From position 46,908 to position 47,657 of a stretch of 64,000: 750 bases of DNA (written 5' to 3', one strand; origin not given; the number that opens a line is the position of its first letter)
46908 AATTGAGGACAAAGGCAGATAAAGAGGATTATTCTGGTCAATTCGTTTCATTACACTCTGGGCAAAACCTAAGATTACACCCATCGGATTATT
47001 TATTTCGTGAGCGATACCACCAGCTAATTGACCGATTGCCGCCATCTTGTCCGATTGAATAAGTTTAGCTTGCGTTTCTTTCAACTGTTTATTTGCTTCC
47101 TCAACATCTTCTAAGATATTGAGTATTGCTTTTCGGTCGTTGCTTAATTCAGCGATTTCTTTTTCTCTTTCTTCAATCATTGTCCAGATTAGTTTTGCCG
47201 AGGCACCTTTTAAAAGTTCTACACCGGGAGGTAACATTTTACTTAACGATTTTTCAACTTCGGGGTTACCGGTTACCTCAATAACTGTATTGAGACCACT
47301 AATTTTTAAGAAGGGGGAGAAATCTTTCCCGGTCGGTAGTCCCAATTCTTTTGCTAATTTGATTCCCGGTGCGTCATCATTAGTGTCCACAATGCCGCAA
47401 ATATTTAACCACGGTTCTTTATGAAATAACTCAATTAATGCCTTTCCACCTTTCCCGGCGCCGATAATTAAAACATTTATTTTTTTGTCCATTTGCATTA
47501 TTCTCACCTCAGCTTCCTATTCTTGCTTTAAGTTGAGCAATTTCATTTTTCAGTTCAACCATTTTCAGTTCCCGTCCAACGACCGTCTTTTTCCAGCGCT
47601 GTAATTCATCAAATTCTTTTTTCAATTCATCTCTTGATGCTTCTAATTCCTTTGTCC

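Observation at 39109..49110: Nine consecutive signalling genes ending in PilB, with a split sensor kinase and a Rex-like redox-sensing HK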

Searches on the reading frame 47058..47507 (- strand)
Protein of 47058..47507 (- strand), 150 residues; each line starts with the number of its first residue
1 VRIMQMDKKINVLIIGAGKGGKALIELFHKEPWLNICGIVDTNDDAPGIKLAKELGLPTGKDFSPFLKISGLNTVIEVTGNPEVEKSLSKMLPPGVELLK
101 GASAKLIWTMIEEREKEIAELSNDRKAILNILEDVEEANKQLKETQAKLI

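Call 9: search_solved_structures(query=window:47103-47507:-, max_evalue=10, show_alignments=3)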
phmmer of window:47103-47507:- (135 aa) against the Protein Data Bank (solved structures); distinct sequences matched with E-value up to 10: 8.
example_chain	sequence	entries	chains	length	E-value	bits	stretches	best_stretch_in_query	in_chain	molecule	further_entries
3wg9_A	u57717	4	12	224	0.012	18.9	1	2-65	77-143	Redox-sensing transcriptional repressor rex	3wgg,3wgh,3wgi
3kcq_A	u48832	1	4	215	0.028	17.7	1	4-76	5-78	Phosphoribosylglycinamide formyltransferase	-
8ih7_B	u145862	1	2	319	0.095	15.9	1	6-61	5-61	Acetaldehyde dehydrogenase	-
27ae_A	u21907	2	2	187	0.48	13.7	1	95-127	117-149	DNA-binding protein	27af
7z3s_A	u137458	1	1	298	0.72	13.1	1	8-58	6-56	Acetaldehyde dehydrogenase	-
3bio_A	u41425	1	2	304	0.98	12.7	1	4-44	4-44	Oxidoreductase, Gfo/Idh/MocA family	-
5zz5_A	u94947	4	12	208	1.1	12.6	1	3-74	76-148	Redox-sensing transcriptional repressor Rex | Redox-sensing transcriptional repressor Rex 1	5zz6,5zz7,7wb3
2i5h_A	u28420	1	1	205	1.4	12.2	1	96-121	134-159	Hypothetical protein AF1531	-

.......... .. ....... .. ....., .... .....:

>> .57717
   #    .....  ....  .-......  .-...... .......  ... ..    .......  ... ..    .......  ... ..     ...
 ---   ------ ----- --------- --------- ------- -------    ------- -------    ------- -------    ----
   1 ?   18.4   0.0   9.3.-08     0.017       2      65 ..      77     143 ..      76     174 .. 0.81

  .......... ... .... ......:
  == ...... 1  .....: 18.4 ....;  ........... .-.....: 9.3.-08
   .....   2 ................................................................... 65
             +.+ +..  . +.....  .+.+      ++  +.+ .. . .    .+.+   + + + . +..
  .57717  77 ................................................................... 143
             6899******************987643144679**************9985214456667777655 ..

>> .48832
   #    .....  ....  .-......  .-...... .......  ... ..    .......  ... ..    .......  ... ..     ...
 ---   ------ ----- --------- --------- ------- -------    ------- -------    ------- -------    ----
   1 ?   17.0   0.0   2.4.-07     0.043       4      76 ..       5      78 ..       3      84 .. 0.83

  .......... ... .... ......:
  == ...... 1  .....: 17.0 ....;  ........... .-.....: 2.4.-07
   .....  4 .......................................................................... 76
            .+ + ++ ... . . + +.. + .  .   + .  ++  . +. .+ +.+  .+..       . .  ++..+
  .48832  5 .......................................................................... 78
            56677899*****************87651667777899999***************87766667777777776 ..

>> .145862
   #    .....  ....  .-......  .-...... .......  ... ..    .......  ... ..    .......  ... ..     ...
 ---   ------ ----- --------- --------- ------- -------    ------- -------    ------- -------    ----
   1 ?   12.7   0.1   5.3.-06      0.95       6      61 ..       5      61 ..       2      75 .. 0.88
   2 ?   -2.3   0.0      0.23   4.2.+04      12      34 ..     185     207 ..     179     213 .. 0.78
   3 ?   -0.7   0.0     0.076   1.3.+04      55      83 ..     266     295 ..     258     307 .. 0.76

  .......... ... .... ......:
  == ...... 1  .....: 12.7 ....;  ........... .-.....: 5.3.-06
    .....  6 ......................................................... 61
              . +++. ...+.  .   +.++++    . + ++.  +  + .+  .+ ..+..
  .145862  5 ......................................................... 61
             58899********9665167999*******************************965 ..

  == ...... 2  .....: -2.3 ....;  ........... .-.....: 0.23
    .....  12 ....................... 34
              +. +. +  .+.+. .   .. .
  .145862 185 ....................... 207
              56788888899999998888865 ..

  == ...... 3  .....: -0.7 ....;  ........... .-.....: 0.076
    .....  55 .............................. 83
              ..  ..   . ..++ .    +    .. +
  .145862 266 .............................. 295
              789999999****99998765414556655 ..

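Call 10: search_protein_families(library=pfam, proteins=[window:47103-47507:-], max_evalue=10)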
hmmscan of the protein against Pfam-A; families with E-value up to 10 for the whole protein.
window:47103-47507:- (135 aa): 5 families
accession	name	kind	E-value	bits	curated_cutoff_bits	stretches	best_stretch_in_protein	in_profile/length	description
PF01113.26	DapB_N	-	0.0012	19.4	25.6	1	10-100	1-96/124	Dihydrodipicolinate reductase, N-terminus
PF17836.7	PglD_N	-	0.0039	18.1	23.4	1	11-46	1-36/78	PglD N-terminal domain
PF01408.29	GFO_IDH_MocA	-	0.013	16.7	24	1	10-75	1-66/120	Oxidoreductase family, NAD-binding Rossmann fold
PF02629.25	CoA_binding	-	0.2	12.9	22.3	1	7-95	1-87/97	CoA binding domain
PF01118.30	Semialdhyde_dh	-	0.21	12.4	26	1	11-46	1-36/121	Semialdehyde dehydrogenase, NAD binding domain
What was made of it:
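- On Rex family: 12.9 bits against a cut-off of 22.3 (call 10).
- Closest known: Rex. Different: The Pfam CoA_binding score is 12.9 bits against a cut-off of 22.3 (call 10).
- All Pfam NAD-domain matches are below their gathering cut-offs (call 10).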

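Call 11: find_homologous_proteins(query=window:47058-47507:-, max_evalue=0.001)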
Query window:47058-47507:- (150 aa): 5 proteins with E <= 0.001 among 94 candidates.
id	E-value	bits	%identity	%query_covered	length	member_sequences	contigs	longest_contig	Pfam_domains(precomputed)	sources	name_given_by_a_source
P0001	3.1e-31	126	50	86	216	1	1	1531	-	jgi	-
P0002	1.0e-20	92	38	85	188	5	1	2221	PF01408.29,PF13098.14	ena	-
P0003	2.5e-20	91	38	85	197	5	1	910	PF01408.29,PF00158.33,PF14532.13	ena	-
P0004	3.6e-19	87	48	62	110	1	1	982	-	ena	-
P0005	1.1e-9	56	30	81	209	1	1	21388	PF00015.27,PF03447.23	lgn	-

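Call 36: predict_structure(alignment_id=A2)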
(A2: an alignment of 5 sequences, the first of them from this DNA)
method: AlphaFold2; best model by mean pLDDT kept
length: 128 residues; sequences in the alignment: 5
mean_pLDDT: 87.7   pTM: 0.75
mean pLDDT of the five models: 87.7, 87.3, 86.9, 86.5, 85.1
residues with pLDDT >= 90: 65; 70-90: 52; 50-70: 10; < 50: 1
segments of 3 or more residues with pLDDT < 50: none
pLDDT, mean of each block of 10 residues (from residue 1): 83 91 90 95 97 95 92 88 90 78 74 85 82
secondary structure, 60 per line:
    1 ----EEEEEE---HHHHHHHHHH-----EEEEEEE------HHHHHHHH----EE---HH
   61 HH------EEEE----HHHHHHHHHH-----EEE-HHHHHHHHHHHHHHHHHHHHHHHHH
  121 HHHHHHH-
elements in order: E5-10 H14-23 E29-35 H42-49 H59-62 E69-72 H77-86 E92-94 H96-127
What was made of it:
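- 47163..47498 (-): N-terminal truncated Rossmann (dinucleotide-binding) sensor domain, about 110 aa, feeding directly into the signalling helix. AF2 model pLDDT 87.7, beta-alpha-beta topology followed by helix 96-127 (call 36).
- On Acylating acetaldehyde dehydrogenase (DmpF): The domain ends after about 95 residues and runs into a long helix (call 36).
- Rossmann fold and motifs: AF2 pLDDT 87.7 (call 36). The domain is truncated after about five strands (call 36).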

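Call 37: search_protein_representatives(alignment_id=A2)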
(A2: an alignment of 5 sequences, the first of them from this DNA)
Query: 5 sequences, 128 profile positions. Proteins with E-value up to 0.001 (for the whole library): 1663; up to 1e-10: 1097; up to 1e-30: 106. The best 150 are listed.
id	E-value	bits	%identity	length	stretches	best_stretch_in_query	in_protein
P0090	6.0e-58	210.2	-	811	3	6-122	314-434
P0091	7.2e-48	177.7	-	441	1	5-127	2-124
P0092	1.5e-45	170.2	-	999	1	3-126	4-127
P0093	1.6e-45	170.0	-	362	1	3-126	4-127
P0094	5.0e-44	165.2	-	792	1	3-125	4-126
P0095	8.7e-44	164.4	-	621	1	1-127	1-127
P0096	1.7e-43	163.5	-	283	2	3-124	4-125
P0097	5.7e-43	161.8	-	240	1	3-124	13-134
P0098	6.7e-43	161.6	-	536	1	3-120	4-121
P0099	9.6e-43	161.1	-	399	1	3-127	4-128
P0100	1.3e-42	160.7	-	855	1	3-126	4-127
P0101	1.5e-42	160.4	-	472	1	4-126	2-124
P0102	4.5e-42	158.9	-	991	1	3-124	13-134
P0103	5.6e-42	158.6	-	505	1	2-126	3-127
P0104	7.1e-42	158.3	-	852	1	3-126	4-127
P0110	4.5e-40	152.4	-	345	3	5-119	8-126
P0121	3.2e-37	143.2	-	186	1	5-109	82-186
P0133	1.9e-35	137.5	-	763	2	5-118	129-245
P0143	2.3e-34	134.0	-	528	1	3-120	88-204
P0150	1.1e-33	131.8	-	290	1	2-128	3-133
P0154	2.2e-33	130.8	-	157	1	3-120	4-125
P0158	2.8e-33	130.5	-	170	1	3-109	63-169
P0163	1.0e-32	128.6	-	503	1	5-127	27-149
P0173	4.8e-32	126.5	-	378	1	6-119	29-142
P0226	2.3e-28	114.6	-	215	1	4-120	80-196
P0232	4.6e-28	113.6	-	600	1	6-120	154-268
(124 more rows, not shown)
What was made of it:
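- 47163..47498 (-): Family of 1,663 clusters (call 37).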

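Call 41: search_protein_families(library=pfam, alignment_id=A3, max_evalue=0.00001)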
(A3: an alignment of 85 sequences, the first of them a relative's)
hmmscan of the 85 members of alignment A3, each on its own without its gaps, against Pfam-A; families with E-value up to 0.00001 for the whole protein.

A. member 1, P0090 (811 aa): 5 families
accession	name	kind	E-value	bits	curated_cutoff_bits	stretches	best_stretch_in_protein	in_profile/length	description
PF02518.31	HATPase_c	-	9.5e-17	61.9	26.4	1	695-810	2-107/111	Histidine kinase-, DNA gyrase B-, and HSP90-like ATPase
PF00512.31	HisKA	-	5.5e-13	49.2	26.9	1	586-650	2-63/66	His Kinase A (phospho-acceptor) domain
PF08448.16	PAS_4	-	8.2e-13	49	23.1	1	447-556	2-110/110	PAS fold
PF13426.13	PAS_9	-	3.8e-08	34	27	1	456-553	7-103/103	PAS domain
PF00989.32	PAS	-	2e-07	31.5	22.6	1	441-550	2-112/113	PAS fold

B. families by the number of members that match (of 85 scanned): 37 families (the first 25 are shown)
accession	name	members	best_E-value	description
PF02518.31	HATPase_c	52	1.2e-32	Histidine kinase-, DNA gyrase B-, and HSP90-like ATPase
PF13426.13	PAS_9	50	4e-56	PAS domain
PF00512.31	HisKA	50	1.9e-25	His Kinase A (phospho-acceptor) domain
PF08448.16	PAS_4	47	6.2e-65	PAS fold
PF00989.32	PAS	47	2.5e-50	PAS fold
PF13188.13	PAS_8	37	1.9e-34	PAS domain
PF08447.18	PAS_3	27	1.5e-38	PAS fold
PF13185.12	GAF_2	17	4.4e-33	GAF domain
PF00990.26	GGDEF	16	2.4e-52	Diguanylate cyclase, GGDEF domain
PF01590.32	GAF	16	1.4e-30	GAF domain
PF00072.30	Response_reg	15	1.6e-49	Response regulator receiver domain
PF13492.12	GAF_3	7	9.6e-18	GAF domain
PF24820.1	Diguanyl_cycl_sensor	6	2.1e-08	Diguanylate cyclase-like sensor domain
PF12860.13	PAS_7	5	5.9e-11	PAS fold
PF01408.29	GFO_IDH_MocA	5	1.6e-07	Oxidoreductase family, NAD-binding Rossmann fold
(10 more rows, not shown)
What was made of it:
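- Of 85 scanned, 52 are histidine kinases, 16 GGDEF proteins and 4 sigma-54 activators (call 41). The domain occupies the N-terminal position typical of input domains, ahead of kinases, GGDEF, sigma-54 AAA+ and MCP outputs (calls 11, 41).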

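Call 42: fold_search(model_id=the predicted structure, library=pdb)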
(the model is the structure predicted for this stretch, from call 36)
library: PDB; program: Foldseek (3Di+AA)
matches with E <= 10: 1850; with E <= 0.001: 55
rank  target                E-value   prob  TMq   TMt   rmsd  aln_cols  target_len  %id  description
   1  1nvm_B                3.2e-06  1.00  0.59  0.26   2.9       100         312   23  Crystal structure of a bifunctional aldolase-dehydrogenase : sequestering a reactive and volatile intermediate (released 2003-06-17)
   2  1nvm_D                2.1e-05  1.00  0.59  0.26   2.7        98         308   22  Crystal structure of a bifunctional aldolase-dehydrogenase : sequestering a reactive and volatile intermediate (released 2003-06-17)
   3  6nor_B                3.4e-05  1.00  0.61  0.25   2.2        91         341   19  Crystal structure of GenD2 from gentamicin A biosynthesis in complex with NAD (released 2019-05-15)
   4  7z3s                  3.4e-05  1.00  0.58  0.27   2.3        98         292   20  CRYSTAL STRUCTURE of PheF from Geobacillus stearothermophilus (released 2023-01-11)
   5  4jn6_B                4.4e-05  1.00  0.57  0.27   2.6        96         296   21  Crystal Structure of the Aldolase-Dehydrogenase Complex from Mycobacterium tuberculosis HRv37 (released 2013-05-08)
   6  1nvm_H                5.3e-05  1.00  0.60  0.27   2.5        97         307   22  Crystal structure of a bifunctional aldolase-dehydrogenase : sequestering a reactive and volatile intermediate (released 2003-06-17)
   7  6z3b_A                5.3e-05  1.00  0.55  0.21   2.8        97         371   22  Low resolution structure of RgNanOx (released 2020-07-22)
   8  1nvm_F                6.1e-05  1.00  0.60  0.27   2.5        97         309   23  Crystal structure of a bifunctional aldolase-dehydrogenase : sequestering a reactive and volatile intermediate (released 2003-06-17)
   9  6z3b_B                6.9e-05  1.00  0.54  0.21   2.8        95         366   22  Low resolution structure of RgNanOx (released 2020-07-22)
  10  4lrt_B                7.4e-05  1.00  0.57  0.26   2.3        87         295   18  Crystal and solution structures of the bifunctional enzyme (Aldolase/Aldehyde dehydrogenase) from Thermomonospora curv (released 2013-09-04)
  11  4lrt_D                1.4e-04  1.00  0.57  0.26   2.0        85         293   19  Crystal and solution structures of the bifunctional enzyme (Aldolase/Aldehyde dehydrogenase) from Thermomonospora curv (released 2013-09-04)
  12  6nor_E                1.4e-04  1.00  0.57  0.23   2.0        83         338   19  Crystal structure of GenD2 from gentamicin A biosynthesis in complex with NAD (released 2019-05-15)
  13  9azo_A                1.5e-04  1.00  0.59  0.26   2.5        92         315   18  Crystal structure of CHMS Dehydrogenase PmdC from Comamonas testosteroni bound to cofactor NADP (released 2024-09-18)
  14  3wg9_D                1.5e-04  1.00  0.55  0.36   7.8       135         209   21  Crystal structure of RSP, a Rex-family repressor (released 2014-08-13)
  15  8qc3_A                1.7e-04  1.00  0.57  0.22   7.2       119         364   16  Crystal structure of oxidoreductive sulfoquinovosidase from Arthrobacter sp. U41 (ArSqgA)in complex with co-factor NAD (released 2023-12-27)
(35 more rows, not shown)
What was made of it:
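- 47163..47498 (-): Foldseek best hit DmpF 1nvm_B at E 3.2e-6; Rex at 1.5e-4 (call 42).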

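Call 46: find_related_loci(query=A2, collection=genome_contigs, flank=6000)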
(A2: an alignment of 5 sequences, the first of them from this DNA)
Query A2 (128 aa) in genome_contigs; peptide patterns used: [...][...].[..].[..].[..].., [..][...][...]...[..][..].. (x = any residue, [..] = any of these).
599 stretches matched a pattern (row limit reached: there are more); 103 encode a relative of the query (tblastn E <= 1e-3); the best 80 are kept; 80 distinct loci.
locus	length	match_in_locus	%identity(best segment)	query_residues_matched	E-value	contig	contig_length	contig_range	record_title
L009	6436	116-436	55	5-111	6e-35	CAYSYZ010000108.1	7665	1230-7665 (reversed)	MAG TPA_asm: uncultured Desulfovibrionales bacterium isolate binchicken_co327_82 genome assembly, contig: NODE_5137_leng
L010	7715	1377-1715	51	6-116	4e-30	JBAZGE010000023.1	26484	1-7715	MAG: Candidatus Omnitrophota bacterium isolate SO_2017_LW3_37 NODE_4599_length_26484_cov_2.541222_LW162_2017, whole geno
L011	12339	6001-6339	47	3-115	7e-30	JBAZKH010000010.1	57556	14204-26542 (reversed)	MAG: Candidatus Omnitrophota bacterium isolate SO_2017_LW4_139 scaffold_1426_c1_LW137-91_2017, whole genome shotgun sequ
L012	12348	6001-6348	38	7-124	2e-27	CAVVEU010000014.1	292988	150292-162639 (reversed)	MAG: uncultured Candidatus Rokubacteria bacterium isolate MFD02242.bin.2.279 genome assembly, contig: contig_3110, whole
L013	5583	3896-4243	38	7-124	6e-27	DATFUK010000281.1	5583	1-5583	MAG TPA_asm: Candidatus Methylomirabilota bacterium isolate SMAG_U9435 k141_432965, whole genome shotgun sequence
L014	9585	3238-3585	39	7-124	2e-26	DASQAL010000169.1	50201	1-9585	MAG TPA_asm: Candidatus Acidoferrum sp. isolate SMAG_U11644 k141_758556, whole genome shotgun sequence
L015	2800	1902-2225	42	3-108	3e-26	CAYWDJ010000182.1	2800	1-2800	MAG TPA_asm: uncultured Planctomycetia bacterium isolate binchicken_co181_210 genome assembly, contig: NODE_89720_length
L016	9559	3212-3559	38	7-124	7e-26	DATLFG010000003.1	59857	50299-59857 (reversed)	MAG TPA_asm: Candidatus Limnocylindria bacterium isolate SMAG_U14396 k141_2359364, whole genome shotgun sequence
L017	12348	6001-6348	39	7-124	9e-26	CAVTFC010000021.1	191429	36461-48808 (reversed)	MAG: uncultured Candidatus Rokubacteria bacterium isolate MFD00962.bin.2.190 genome assembly, contig: contig_84877, whol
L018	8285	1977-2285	46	7-107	1e-25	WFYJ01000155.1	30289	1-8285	MAG: Saprospiraceae bacterium isolate S141_9 k151_255751, whole genome shotgun sequence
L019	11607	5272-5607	40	5-116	2e-25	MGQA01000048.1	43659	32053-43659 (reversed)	MAG: Deltaproteobacteria bacterium GWF2_42_12 gwf2_scaffold_2207, whole genome shotgun sequence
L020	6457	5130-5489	37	3-124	3e-25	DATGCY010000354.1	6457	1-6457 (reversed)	MAG TPA_asm: Candidatus Methylomirabilota bacterium isolate SMAG_U9660 k141_1030754, whole genome shotgun sequence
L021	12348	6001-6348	39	7-124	9e-25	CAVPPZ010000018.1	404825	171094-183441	MAG: uncultured Candidatus Rokubacteria bacterium isolate MFD10007.bin.2.20 genome assembly, contig: contig_44327, whole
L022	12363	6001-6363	41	7-125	2e-24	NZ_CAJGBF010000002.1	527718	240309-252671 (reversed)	Rossellomorea arthrocnemi strain EAR8, whole genome shotgun sequence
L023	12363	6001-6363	42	7-125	4e-24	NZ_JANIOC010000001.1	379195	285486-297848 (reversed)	Rossellomorea sp. SC111 NODE_1_length_379195_cov_87.224078, whole genome shotgun sequence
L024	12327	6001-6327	42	7-116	8e-24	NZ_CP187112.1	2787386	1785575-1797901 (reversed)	Anoxybacillus sp. D401a strain D404 chromosome, complete genome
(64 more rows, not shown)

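Call 61: search_protein_families(library=ncbifam, proteins=[L024:5983-8058:+, L024:8186-9088:+, L024:9105-10208:+, L024:10241-11371:+], max_evalue=1e-20)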
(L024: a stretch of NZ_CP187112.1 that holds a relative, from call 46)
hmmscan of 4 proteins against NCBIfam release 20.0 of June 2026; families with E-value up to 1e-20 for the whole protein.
L024:5983-8058:+ (691 aa): 28 families (the best 25 are shown)
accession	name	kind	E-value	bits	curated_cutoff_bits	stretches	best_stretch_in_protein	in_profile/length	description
NF041552.1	TF_PrdR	equivalog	1.5e-148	495.7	795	1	233-684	128-577/577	sigma-54 dependent transcriptional regulator PrdR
TIGR01817.1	nifA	equivalog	1.3e-107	360.8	528.85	1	342-647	170-469/534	nif-specific transcriptional activator NifA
NF008469.0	PRK11361.1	equivalog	9.2e-103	344.4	714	1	347-687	121-458/461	acetoacetate metabolism transcriptional regulator AtoC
NF003451.0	PRK05022.1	equivalog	2.6e-98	329.9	476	1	338-683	158-508/512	nitric oxide reductase transcriptional regulator NorR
TIGR02329.1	propionate_PrpR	equivalog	3.8e-96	322.8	499.2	1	355-681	197-525/526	propionate catabolism operon regulatory protein PrpR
NF011953.0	PRK15424.1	equivalog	6.2e-96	322.1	703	1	340-682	190-533/538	propionate catabolism operon regulatory protein PrpR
TIGR02915.1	PEP_resp_reg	equivalog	3.9e-95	319.3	502.6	1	352-685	122-444/445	PEP-CTERM-box response regulator transcription factor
NF050807.1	TransRegFlbDCaul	equivalog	3e-89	300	750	1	370-684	119-439/454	sigma-54-dependent transcriptional regulator FlbD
NF041906.1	V4R_TF_MobR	exception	1.6e-88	297.5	999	1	344-683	206-544/544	phenol degradation transcriptional regulator MobR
NF038308.1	RNA_repair_RtcR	equivalog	2.6e-87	293.9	650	1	340-685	155-518/530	RNA repair transcriptional activator RtcR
NF049963.1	RespRegFlgRCampy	domain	1.7e-84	284.2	750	1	362-684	126-428/429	fla regulon two-component system response regulator FlgR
NF008085.0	PRK10820.1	equivalog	1.9e-84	284.2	576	1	239-689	80-516/520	transcriptional regulator TyrR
NF011958.0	PRK15429.1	equivalog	2.1e-83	281.2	830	1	365-689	375-690/692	formate hydrogenlyase transcriptional activator FlhA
TIGR01818.1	ntrC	equivalog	2e-81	274.2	558.6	1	364-680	129-460/463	nitrogen regulation protein NR(I)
NF007689.0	PRK10365.1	equivalog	4e-81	273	760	1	367-681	137-440/441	sigma-54-dependent response regulator transcription factor ZraR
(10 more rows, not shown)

L024:8186-9088:+ (300 aa): 7 families
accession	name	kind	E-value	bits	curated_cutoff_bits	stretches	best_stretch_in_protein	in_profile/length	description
NF005837.0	PRK07742.1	equivalog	4e-151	502.4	409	1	1-300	1-299/299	phosphate butyryltransferase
TIGR02706.1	P_butyryltrans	equivalog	9e-129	428.8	410.5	1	4-297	2-293/294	phosphate butyryltransferase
NF004472.0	PRK05805.1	subfamily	9.2e-116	386.1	399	1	3-299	5-299/302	phosphate butyryltransferase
NF006045.0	PRK08190.1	subfamily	2.5e-101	339.8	282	1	2-297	163-456/467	bifunctional enoyl-CoA hydratase/phosphate acetyltransferase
NF008852.0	PRK11890.1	subfamily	9.2e-92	307.5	413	1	2-297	9-302/315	phosphate acetyltransferase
TIGR02709.1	branched_ptb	equivalog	2e-55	188.3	475.15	1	17-295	2-269/271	branched-chain phosphotransacylase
NF007233.1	PRK09653.1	subfamily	2.5e-23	83.1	310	1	47-292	70-312/319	phosphotransacetylase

L024:9105-10208:+ (367 aa): 3 families
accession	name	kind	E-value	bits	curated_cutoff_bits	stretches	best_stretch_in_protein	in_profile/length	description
NF035922.1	Trp_DH_ScyB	equivalog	6.2e-135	449.6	600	1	3-349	2-345/346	tryptophan dehydrogenase ScyB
NF040817.1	GdhA_Arch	equivalog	1.5e-24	87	750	1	32-336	61-400/419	glutamate dehydrogenase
NF041398.1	GluDhGdhB_Halo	equivalog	3.9e-21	75.4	620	0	28-350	54-406/410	glutamate dehydrogenase GdhB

L024:10241-11371:+ (376 aa): 3 families
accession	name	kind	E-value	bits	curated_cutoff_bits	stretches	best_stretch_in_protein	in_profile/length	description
TIGR02707.1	butyr_kinase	equivalog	1.4e-176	586.7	289.1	1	17-367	1-351/351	butyrate kinase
NF002834.0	PRK03011.1-5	subfamily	4.8e-165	548.9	222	1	16-368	3-355/357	butyrate kinase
TIGR00016.1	ackA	subfamily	1e-23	83.8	293.4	0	163-328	180-347/405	acetate/propionate family kinase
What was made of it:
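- It also occurs in a chemoreceptor (call 11) and in BkdR upstream of ptb-bcd-buk (calls 46, 61).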
